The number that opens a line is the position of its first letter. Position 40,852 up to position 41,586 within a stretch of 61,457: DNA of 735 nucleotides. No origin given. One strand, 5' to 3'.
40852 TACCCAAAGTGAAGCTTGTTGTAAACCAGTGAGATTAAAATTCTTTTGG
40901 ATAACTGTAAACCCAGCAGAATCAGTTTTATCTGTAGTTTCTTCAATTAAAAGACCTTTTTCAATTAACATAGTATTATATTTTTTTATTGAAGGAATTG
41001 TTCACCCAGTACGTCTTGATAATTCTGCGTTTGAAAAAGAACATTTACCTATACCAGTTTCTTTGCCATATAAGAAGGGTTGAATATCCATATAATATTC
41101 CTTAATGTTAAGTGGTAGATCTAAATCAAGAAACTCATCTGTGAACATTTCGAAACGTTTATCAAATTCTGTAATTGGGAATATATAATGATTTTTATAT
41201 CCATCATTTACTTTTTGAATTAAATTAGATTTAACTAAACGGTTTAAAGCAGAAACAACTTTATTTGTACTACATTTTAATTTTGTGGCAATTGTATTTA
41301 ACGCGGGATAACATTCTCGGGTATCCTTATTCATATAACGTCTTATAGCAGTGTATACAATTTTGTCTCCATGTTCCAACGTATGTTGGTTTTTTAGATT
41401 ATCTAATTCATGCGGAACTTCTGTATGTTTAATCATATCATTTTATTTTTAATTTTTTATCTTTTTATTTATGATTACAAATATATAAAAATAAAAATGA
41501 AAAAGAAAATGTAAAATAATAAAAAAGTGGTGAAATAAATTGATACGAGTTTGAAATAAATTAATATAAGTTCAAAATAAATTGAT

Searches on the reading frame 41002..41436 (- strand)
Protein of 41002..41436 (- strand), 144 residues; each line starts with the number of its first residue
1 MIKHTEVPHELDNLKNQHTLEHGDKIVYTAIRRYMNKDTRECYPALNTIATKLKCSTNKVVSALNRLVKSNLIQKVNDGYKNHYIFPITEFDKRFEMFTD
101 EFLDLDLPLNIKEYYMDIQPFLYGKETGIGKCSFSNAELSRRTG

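Call 72: search_protein_families(library=pfam, proteins=[window:41002-41436:-], max_evalue=0.01)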
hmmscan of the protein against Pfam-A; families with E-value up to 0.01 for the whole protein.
window:41002-41436:- (144 aa): 4 families
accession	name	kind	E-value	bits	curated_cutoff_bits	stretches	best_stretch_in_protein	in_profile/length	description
PF13730.12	HTH_36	-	2.3e-13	50.1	25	1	19-73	2-55/55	Helix-turn-helix domain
PF22979.2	HTH_69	-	0.00013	22.2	27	1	46-84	29-65/69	Winged helix-turn-helix domain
PF21984.2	DnaD_N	-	0.00091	19.8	27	1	23-84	17-76/101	DnaD N-terminal domain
PF14394.12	DUF4423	-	0.0011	19.3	30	1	26-80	21-74/165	Domain of unknown function (DUF4423)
